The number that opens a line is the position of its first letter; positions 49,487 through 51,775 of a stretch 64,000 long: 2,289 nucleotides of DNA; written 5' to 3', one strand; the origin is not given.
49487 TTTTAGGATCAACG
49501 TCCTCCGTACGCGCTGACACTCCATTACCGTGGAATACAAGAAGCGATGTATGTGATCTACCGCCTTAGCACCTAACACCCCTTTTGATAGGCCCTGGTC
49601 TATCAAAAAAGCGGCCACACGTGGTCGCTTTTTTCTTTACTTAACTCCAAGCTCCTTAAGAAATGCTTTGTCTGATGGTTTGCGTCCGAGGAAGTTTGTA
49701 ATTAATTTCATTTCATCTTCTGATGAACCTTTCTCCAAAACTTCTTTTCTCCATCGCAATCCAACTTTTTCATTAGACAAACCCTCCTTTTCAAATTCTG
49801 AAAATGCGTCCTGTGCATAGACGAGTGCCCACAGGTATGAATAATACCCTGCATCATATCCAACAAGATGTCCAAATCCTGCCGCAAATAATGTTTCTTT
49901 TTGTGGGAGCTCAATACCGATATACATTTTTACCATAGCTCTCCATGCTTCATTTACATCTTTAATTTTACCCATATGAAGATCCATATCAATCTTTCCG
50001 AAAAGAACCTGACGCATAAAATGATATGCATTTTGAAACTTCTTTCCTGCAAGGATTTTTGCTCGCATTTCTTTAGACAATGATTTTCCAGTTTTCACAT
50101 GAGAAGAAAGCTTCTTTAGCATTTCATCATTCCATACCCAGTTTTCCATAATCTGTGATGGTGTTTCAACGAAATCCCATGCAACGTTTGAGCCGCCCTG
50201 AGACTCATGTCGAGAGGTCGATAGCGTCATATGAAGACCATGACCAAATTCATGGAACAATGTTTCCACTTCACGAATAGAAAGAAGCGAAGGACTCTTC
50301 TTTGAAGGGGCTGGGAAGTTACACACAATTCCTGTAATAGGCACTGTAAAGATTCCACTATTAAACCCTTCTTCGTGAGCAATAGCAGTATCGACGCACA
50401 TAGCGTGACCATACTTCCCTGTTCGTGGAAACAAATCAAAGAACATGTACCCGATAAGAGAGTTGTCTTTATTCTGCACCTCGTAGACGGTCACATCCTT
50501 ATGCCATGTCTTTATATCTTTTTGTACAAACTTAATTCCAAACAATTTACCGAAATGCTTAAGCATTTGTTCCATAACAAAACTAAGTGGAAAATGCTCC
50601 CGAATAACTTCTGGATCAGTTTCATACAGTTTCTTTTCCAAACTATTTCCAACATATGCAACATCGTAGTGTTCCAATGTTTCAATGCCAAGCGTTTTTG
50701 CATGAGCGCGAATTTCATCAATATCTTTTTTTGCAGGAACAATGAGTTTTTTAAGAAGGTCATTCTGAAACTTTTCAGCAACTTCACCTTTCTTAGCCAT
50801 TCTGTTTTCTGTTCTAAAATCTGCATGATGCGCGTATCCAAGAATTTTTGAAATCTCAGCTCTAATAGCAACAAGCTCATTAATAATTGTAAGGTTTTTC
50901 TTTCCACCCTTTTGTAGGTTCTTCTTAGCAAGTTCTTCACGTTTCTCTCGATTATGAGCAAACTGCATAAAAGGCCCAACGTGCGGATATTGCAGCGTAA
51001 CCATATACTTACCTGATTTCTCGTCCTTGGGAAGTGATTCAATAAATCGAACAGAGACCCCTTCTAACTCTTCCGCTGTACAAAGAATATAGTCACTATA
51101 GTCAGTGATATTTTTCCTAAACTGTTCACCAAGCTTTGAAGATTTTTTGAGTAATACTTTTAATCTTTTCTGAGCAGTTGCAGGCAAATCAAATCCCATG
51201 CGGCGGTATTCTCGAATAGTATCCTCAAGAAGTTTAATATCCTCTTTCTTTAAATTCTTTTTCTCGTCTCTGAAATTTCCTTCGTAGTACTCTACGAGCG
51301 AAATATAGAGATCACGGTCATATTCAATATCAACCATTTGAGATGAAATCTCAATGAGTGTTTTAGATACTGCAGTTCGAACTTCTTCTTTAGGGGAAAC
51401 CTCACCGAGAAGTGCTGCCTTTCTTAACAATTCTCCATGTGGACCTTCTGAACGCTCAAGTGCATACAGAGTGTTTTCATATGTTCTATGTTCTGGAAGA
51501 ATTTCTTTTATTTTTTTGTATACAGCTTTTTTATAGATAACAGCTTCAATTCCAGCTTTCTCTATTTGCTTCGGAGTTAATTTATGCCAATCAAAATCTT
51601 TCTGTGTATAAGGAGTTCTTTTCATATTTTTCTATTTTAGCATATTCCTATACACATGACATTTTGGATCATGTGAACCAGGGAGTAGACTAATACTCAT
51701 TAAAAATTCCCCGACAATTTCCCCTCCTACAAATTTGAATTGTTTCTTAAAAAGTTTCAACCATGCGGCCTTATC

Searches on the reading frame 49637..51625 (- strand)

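Call 75: search_protein_families(library=pfam, proteins=[window:49637-51625:-], max_evalue=0.00001)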
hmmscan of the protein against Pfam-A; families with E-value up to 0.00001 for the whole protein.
window:49637-51625:- (662 aa): 1 family
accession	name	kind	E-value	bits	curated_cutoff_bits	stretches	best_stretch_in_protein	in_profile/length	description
PF01432.26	Peptidase_M3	-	2.8e-116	390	27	1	220-660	2-456/457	Peptidase family M3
